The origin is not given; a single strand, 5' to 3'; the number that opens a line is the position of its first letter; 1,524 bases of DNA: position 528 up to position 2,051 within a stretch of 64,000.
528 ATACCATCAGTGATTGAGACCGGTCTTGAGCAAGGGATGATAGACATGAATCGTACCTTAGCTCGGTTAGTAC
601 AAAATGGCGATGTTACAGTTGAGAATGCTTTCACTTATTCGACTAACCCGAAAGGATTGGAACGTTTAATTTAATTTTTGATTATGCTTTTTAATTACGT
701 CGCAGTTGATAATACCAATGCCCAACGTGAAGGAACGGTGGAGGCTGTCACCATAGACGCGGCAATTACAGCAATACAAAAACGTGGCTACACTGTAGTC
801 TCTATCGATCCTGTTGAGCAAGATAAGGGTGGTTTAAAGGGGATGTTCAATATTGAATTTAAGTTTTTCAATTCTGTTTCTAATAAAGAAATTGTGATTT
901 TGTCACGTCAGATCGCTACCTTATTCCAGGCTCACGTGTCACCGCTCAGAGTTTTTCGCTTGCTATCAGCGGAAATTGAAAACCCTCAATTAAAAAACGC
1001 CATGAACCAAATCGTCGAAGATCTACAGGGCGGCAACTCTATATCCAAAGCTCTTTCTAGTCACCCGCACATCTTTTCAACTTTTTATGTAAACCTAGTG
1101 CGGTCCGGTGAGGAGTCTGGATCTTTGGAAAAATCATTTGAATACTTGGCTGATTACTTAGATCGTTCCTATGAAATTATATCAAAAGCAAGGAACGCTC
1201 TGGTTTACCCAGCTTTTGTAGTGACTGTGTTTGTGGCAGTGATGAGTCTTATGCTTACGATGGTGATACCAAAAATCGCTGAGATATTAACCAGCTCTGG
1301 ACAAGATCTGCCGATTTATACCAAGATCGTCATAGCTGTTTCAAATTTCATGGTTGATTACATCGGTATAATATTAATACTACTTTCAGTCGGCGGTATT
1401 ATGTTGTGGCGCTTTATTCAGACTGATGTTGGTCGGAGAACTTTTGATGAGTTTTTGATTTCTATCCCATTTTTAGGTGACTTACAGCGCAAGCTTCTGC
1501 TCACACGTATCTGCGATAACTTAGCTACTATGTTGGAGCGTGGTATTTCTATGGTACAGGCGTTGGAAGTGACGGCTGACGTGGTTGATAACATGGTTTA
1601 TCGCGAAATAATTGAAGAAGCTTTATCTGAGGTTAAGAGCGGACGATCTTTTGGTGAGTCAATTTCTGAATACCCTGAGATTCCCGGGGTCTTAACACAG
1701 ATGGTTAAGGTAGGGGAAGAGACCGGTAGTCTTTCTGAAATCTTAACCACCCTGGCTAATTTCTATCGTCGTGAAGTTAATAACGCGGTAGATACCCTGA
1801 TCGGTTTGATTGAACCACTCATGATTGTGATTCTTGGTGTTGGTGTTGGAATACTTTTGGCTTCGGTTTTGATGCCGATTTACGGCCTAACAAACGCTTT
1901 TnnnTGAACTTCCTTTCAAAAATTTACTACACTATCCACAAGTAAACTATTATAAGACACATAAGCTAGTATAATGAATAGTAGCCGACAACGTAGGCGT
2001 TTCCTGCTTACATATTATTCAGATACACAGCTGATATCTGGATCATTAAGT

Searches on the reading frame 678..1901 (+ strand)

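Call 59: search_protein_families(library=pfam, proteins=[window:678-1901:+], max_evalue=0.00001)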
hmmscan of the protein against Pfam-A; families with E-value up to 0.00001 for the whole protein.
window:678-1901:+ (408 aa): 1 family
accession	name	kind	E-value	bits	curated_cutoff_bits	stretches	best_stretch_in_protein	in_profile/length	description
PF00482.28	T2SSF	-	5.3e-61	204.6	25.2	2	279-400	2-125/125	Type II secretion system (T2SS), protein F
